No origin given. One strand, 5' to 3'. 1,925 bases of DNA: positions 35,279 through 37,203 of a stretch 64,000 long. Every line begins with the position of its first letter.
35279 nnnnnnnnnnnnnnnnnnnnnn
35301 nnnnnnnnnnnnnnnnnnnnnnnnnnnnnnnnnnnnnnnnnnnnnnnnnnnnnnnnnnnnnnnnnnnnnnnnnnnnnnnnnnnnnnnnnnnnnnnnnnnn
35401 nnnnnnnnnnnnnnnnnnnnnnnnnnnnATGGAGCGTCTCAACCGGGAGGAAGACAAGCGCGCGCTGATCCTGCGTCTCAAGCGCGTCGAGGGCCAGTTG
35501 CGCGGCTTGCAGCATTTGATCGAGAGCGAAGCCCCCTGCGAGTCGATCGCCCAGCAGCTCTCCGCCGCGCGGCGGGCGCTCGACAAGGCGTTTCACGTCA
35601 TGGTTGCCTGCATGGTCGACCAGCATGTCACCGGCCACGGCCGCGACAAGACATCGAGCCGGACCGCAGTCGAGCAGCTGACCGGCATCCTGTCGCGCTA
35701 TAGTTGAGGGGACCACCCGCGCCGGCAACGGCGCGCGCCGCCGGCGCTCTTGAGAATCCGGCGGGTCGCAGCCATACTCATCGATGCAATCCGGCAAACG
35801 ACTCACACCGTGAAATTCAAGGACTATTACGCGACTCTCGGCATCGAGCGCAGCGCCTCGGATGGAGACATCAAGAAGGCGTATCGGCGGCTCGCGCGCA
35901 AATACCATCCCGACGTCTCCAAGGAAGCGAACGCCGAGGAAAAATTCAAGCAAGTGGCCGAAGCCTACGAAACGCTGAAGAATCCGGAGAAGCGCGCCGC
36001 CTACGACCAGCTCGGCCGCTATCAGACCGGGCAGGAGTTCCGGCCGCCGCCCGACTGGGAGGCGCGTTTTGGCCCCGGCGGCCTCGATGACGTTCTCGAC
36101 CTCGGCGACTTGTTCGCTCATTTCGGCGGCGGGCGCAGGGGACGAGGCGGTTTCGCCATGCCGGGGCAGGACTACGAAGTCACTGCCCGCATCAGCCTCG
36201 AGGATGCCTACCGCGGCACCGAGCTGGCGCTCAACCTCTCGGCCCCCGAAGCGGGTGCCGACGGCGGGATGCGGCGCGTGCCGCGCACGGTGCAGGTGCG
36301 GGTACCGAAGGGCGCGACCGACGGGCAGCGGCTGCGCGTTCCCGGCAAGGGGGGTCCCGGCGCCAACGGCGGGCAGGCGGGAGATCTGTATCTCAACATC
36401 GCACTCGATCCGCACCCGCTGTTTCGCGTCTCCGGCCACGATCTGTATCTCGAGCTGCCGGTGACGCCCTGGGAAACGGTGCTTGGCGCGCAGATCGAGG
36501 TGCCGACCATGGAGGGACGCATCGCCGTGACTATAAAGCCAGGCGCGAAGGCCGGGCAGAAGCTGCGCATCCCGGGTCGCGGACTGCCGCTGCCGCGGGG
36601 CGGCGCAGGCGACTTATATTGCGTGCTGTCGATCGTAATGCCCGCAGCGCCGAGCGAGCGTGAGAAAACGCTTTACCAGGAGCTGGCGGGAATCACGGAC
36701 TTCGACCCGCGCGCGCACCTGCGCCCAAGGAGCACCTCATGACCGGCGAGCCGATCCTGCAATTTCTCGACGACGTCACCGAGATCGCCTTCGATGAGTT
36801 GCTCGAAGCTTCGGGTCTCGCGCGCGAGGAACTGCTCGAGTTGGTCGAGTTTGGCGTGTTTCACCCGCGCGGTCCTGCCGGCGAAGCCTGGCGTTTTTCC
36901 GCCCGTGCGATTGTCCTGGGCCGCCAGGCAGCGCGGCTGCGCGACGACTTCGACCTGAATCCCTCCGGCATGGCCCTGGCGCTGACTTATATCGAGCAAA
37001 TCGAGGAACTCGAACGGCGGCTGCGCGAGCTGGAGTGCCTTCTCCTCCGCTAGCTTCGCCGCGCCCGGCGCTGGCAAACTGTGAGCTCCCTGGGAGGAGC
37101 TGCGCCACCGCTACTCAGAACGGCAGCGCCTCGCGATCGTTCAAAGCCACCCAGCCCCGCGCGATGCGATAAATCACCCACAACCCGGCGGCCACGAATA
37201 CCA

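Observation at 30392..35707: Unusual module: CsoR/RcnR-type repressor facing an HMA chaperone - MFP - AcrB-like RND pump - DUF2892 operon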

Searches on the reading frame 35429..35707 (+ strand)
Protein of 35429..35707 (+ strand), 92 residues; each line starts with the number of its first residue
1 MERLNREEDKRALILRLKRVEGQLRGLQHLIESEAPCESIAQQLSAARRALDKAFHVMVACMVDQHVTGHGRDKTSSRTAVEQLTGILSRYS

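Call 20: search_solved_structures(query=window:35429-35707:+, max_evalue=1, show_alignments=5)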
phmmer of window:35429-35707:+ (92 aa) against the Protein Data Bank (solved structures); distinct sequences matched with E-value up to 1: 10.
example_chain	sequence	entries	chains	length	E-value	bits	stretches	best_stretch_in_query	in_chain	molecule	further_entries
5lcy_A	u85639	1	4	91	2.7e-08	37.6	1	7-69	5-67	Frmr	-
7mq3_A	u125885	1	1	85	2.2e-07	34.8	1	14-68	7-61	Copper-sensing transcriptional repressor csoR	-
5fmn_A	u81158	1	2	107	2.3e-07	34.6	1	5-68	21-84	INRS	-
7mq1_A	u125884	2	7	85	2.9e-07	34.4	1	14-66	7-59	Copper-sensing transcriptional repressor csoR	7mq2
2hh7_A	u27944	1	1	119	4.8e-07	33.7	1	9-72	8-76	Hypothetical protein CsoR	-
4adz_A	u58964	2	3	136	3.1e-06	31.1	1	10-56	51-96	CSOR | COPPER SENSITIVE OPERON REPRESSOR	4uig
5lbm_A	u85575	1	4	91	4.7e-06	30.5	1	7-66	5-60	Transcriptional repressor FrmR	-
4m1p_A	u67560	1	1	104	6.2e-06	30.1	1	8-58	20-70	Copper-sensitive operon repressor (CsoR)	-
6ahx_A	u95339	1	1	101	4.4e-05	27.4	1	5-64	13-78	Putative cytosolic protein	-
3aai_A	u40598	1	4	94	0.0013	22.7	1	6-82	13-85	Copper homeostasis operon regulatory protein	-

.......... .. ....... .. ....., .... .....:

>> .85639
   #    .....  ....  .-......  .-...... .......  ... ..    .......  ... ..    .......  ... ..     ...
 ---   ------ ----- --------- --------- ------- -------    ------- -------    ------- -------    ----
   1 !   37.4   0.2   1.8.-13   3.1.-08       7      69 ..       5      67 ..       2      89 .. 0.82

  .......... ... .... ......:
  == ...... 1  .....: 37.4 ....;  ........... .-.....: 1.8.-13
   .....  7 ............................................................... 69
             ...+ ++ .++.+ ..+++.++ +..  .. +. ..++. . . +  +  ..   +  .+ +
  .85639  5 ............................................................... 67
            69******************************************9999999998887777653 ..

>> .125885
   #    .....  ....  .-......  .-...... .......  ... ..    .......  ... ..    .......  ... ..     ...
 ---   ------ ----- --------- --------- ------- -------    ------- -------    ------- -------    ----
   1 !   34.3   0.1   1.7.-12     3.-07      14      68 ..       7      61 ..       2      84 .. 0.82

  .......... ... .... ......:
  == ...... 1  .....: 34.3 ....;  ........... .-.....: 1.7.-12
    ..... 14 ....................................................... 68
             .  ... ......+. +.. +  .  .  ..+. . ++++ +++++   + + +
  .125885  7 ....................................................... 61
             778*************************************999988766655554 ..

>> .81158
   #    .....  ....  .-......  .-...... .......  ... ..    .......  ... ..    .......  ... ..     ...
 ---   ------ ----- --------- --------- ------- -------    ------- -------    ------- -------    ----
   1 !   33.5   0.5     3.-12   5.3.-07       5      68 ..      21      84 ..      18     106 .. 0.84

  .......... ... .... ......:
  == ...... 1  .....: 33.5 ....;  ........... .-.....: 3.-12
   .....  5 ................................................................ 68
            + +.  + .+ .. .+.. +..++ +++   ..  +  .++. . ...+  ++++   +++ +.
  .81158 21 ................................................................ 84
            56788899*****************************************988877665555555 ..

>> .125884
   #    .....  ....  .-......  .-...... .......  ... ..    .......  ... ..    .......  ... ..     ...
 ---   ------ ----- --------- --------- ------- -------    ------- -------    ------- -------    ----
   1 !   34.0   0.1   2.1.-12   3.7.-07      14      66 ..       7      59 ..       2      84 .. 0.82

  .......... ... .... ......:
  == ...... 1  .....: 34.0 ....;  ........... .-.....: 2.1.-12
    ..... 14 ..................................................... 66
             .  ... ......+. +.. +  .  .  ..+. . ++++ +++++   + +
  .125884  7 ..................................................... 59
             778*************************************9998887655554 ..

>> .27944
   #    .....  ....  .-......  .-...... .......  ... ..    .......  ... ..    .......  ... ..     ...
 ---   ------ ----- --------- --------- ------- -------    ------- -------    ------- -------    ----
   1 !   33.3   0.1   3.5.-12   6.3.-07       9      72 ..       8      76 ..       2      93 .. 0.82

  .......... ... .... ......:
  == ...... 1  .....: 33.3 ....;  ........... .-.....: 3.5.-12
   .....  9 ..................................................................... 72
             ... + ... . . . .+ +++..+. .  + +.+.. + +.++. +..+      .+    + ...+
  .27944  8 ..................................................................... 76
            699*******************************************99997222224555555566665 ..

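Call 22: find_homologous_proteins(query=window:35429-35707:+, max_evalue=0.00001)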
Query window:35429-35707:+ (92 aa): 950 proteins with E <= 0.00001 among 958 candidates; the best 120 are listed.
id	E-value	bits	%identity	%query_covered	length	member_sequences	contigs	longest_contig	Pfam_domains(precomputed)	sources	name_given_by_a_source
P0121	1.9e-51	189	100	100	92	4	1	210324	PF02583.23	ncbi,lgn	ncbi:MAG: metal-sensing transcriptional repressor [Burkholderiales bacterium]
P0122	3.5e-30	122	67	100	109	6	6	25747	PF02583.23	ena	-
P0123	4.6e-28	115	66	100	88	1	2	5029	PF02583.23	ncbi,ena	-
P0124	8.6e-28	114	65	100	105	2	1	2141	PF02583.23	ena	-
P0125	8.8e-28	114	65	100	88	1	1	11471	PF02583.23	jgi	jgi:DNA-binding FrmR family transcriptional regulator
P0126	1.1e-27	114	65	100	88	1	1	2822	PF02583.23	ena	-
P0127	1.7e-27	113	63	100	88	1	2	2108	PF02583.23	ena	-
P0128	1.7e-27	113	64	97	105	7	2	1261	PF02583.23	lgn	-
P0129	2.2e-27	113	64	100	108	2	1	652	PF02583.23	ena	-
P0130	2.4e-27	113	63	100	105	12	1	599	PF02583.23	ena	-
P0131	2.6e-27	112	64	97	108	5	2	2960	PF02583.23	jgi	-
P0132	4.7e-27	112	62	100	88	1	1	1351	PF02583.23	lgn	-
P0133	5.9e-27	111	61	100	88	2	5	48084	PF02583.23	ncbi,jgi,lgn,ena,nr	ncbi:MAG: hypothetical protein A3H32_17900 [Betaproteobacteria bacterium RIFCSPLOWO2_02_FULL_63_19]|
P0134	7.8e-27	111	62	100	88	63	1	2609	PF02583.23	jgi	jgi:DNA-binding FrmR family transcriptional regulator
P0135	8.9e-27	111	64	100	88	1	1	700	PF02583.23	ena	-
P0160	6.4e-26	108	61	100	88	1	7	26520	PF02583.23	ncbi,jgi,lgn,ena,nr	ncbi:MAG: metal-sensitive transcriptional regulator [Proteobacteria bacterium]|nr:metal-sensitive tr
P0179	2.3e-25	106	57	100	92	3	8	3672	PF02583.23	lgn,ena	-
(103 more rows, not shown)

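Call 27: find_encoding_contigs(protein=P0133, flank=7000, max_places=5)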
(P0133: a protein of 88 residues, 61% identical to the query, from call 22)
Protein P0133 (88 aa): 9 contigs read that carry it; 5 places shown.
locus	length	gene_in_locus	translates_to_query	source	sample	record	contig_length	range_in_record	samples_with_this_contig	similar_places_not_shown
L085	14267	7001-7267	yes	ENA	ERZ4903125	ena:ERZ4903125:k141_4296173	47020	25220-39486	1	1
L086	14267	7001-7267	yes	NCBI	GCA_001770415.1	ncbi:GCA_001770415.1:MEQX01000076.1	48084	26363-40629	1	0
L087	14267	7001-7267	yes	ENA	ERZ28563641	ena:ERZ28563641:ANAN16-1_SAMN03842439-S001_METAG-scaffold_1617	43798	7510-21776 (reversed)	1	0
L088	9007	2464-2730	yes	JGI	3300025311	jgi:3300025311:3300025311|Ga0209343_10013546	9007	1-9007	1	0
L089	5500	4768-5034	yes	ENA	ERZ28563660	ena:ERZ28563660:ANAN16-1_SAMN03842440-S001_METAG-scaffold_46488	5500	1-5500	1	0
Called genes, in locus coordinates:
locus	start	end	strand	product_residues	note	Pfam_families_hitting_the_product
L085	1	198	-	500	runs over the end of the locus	PF04069:OpuAC, PF00528:BPD_transp_1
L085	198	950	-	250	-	PF00005:ABC_tran, PF13304:AAA_21 (faint)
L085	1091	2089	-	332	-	PF04909:Amidohydro_2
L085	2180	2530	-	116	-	PF12643:MazG-like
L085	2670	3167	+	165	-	PF13924:Lipocalin_5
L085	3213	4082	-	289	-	PF01545:Cation_efflux, PF16916:ZT_dimer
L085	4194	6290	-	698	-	PF00580:UvrD-helicase, PF01443:Viral_helicase1 (faint), PF13245:AAA_19, PF13361:UvrD_C, PF13538:UvrD_C_2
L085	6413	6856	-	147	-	PF02566:OsmC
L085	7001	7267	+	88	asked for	PF02583:Trns_repr_metal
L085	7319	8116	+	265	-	PF13230:GATase_4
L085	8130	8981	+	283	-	PF13489:Methyltransf_23, PF01209:Ubie_methyltran, PF02353:CMAS, PF13847:Methyltransf_31, PF08241:Methyltransf_11, PF08242:Methyltransf_12, PF13649:Methyltransf_25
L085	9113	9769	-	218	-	PF13489:Methyltransf_23, PF01209:Ubie_methyltran, PF13847:Methyltransf_31, PF08241:Methyltransf_11, PF08242:Methyltransf_12, PF13649:Methyltransf_25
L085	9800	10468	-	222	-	PF13489:Methyltransf_23, PF00891:Methyltransf_2, PF01209:Ubie_methyltran, PF02475:TRM5-TYW2_MTfase, PF05175:MTS, PF13847:Methyltransf_31, PF08241:Methyltransf_11, PF08242:Methyltransf_12, +6 more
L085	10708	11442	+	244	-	PF00072:Response_reg, PF00486:Trans_reg_C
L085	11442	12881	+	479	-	PF00672:HAMP, PF00512:HisKA, PF02518:HATPase_c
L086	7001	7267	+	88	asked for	PF02583:Trns_repr_metal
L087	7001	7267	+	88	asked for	PF02583:Trns_repr_metal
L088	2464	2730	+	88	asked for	PF02583:Trns_repr_metal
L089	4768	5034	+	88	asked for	PF02583:Trns_repr_metal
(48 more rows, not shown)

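Call 28: find_encoding_contigs(protein=P0160, flank=7000, max_places=6)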
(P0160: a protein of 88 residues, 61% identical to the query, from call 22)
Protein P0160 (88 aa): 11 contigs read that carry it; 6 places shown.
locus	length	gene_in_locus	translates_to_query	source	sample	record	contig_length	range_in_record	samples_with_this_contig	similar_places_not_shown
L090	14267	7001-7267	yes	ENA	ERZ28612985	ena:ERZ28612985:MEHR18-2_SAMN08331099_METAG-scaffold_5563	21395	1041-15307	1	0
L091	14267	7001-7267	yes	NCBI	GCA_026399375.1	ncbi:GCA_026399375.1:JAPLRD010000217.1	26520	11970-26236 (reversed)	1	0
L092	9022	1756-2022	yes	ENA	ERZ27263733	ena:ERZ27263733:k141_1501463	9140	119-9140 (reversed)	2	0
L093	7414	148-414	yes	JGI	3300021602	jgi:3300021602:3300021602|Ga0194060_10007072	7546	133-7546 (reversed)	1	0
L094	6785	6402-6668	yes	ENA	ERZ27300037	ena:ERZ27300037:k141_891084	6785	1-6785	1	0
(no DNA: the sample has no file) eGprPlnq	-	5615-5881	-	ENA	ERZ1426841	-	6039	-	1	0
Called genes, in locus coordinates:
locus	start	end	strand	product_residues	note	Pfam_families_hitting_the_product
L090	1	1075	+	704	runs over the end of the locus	?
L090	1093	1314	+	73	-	PF11127:YgaP-like_TM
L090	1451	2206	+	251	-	PF14340:DUF4395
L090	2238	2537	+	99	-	PF00034:Cytochrom_C (weak)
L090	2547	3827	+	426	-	PF01266:DAO (faint), PF07992:Pyr_redox_2, PF21706:FCSD_central, PF09242:FCSD-flav_bind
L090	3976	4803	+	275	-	PF00578:AhpC-TSA, PF08534:Redoxin, PF00085:Thioredoxin (weak), PF13098:Thioredoxin_2, PF13905:Thioredoxin_8 (weak)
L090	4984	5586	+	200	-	PF05494:MlaC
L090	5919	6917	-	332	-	PF09335:VTT_dom, PF00581:Rhodanese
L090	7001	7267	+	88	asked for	PF02583:Trns_repr_metal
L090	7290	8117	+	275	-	PF01209:Ubie_methyltran, PF13489:Methyltransf_23, PF02353:CMAS, PF08241:Methyltransf_11, PF08242:Methyltransf_12, PF13649:Methyltransf_25, PF13847:Methyltransf_31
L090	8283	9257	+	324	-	PF03401:TctC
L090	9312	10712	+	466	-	PF20695:UbiD_N, PF01977:UbiD, PF20696:UbiD_C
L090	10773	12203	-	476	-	PF00672:HAMP, PF00512:HisKA, PF02518:HATPase_c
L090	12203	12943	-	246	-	PF00072:Response_reg, PF00486:Trans_reg_C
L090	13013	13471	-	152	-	-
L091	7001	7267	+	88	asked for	PF02583:Trns_repr_metal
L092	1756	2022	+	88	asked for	PF02583:Trns_repr_metal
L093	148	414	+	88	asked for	PF02583:Trns_repr_metal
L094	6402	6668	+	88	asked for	PF02583:Trns_repr_metal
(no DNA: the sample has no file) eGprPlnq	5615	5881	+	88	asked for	PF02583:Trns_repr_metal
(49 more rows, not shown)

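Call 53: find_encoding_contigs(protein=P0122, flank=7000, max_places=6)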
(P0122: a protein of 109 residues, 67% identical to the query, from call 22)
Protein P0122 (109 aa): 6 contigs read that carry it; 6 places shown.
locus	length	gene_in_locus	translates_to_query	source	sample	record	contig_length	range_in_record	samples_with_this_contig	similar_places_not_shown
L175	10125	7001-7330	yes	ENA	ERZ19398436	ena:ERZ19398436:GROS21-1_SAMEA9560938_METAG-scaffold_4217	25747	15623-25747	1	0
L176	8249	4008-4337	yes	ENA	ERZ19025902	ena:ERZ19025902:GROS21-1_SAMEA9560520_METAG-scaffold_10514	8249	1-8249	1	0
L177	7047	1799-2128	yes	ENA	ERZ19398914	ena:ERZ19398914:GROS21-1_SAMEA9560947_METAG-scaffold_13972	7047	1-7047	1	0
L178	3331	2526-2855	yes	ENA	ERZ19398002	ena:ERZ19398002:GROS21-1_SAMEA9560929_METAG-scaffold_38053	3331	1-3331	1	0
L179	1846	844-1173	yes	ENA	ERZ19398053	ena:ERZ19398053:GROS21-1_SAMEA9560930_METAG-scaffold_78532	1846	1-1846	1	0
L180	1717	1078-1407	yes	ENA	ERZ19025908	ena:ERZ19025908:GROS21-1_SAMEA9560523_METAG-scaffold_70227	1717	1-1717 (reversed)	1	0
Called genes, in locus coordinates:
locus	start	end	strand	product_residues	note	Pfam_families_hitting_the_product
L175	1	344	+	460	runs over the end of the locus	PF00296:Bac_luciferase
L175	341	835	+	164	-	PF02566:OsmC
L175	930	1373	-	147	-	PF02566:OsmC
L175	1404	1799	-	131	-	PF03625:DUF302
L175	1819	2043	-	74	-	PF11127:YgaP-like_TM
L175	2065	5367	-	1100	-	PF00873:ACR_tran, PF02355:SecD_SecF_C (faint), PF00873:ACR_tran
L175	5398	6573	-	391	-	PF25919:BSH_CusB (faint), PF00364:Biotin_lipoyl (faint), PF25917:BSH_RND, PF25973:BSH_CzcB, PF25876:HH_MFP_RND (weak)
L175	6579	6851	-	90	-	PF00403:HMA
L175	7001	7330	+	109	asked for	PF02583:Trns_repr_metal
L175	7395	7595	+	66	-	PF11127:YgaP-like_TM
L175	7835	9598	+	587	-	PF00916:Sulfate_transp, PF01740:STAS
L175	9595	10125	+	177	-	?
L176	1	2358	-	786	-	?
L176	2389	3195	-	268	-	-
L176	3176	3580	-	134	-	-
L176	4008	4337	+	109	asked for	PF02583:Trns_repr_metal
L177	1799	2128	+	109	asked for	PF02583:Trns_repr_metal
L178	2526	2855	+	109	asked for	PF02583:Trns_repr_metal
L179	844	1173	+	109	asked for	PF02583:Trns_repr_metal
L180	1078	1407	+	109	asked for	PF02583:Trns_repr_metal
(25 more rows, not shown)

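Call 54: find_encoding_contigs(protein=P0179, flank=5000, max_places=6)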
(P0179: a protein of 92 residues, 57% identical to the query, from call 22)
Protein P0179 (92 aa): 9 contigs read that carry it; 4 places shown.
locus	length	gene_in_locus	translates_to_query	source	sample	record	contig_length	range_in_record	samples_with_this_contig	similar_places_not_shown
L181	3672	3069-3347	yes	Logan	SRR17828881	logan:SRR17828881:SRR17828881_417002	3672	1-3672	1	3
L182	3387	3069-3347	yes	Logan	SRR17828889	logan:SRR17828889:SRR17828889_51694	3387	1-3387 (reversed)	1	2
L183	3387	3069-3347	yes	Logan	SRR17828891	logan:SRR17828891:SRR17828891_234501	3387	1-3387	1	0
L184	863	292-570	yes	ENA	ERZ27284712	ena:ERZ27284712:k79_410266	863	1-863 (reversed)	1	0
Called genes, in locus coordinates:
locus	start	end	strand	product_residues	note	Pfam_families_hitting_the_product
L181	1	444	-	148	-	?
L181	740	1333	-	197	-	-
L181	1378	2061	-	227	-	PF00753:Lactamase_B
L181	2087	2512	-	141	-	PF20398:DUF6691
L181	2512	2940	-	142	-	PF04143:Sulf_transp (weak)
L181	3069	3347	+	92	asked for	PF02583:Trns_repr_metal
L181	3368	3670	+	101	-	?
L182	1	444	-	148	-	?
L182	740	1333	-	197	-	-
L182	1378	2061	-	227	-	PF00753:Lactamase_B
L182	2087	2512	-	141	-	PF20398:DUF6691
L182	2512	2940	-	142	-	PF04143:Sulf_transp (weak)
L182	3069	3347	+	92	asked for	PF02583:Trns_repr_metal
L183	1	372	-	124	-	?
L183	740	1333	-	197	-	-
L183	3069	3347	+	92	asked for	PF02583:Trns_repr_metal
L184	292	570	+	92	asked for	PF02583:Trns_repr_metal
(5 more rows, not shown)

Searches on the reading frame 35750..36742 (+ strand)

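Call 56: search_protein_families(library=pfam, proteins=[window:35750-36742:+], max_evalue=0.0001)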
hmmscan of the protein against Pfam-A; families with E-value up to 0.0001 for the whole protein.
window:35750-36742:+ (330 aa): 2 families
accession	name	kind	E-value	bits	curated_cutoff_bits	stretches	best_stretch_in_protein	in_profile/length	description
PF01556.23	DnaJ_C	-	5.2e-43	147.1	26.6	1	143-298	2-152/152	DnaJ C terminal domain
PF00226.36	DnaJ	-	1.5e-25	89.5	27.8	1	25-86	1-63/63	DnaJ domain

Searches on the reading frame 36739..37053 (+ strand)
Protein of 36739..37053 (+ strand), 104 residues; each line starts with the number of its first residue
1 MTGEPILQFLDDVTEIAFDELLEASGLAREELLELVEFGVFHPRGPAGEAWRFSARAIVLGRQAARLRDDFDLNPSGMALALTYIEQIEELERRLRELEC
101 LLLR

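Call 56: search_protein_families(library=pfam, proteins=[window:36739-37053:+], max_evalue=0.0001)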
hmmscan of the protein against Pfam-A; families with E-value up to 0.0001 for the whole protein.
window:36739-37053:+ (104 aa): 1 family
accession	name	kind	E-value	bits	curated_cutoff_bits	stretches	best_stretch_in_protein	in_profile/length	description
PF13591.12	MerR_2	-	2.6e-17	62.8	29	1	16-99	1-83/84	MerR HTH family regulatory protein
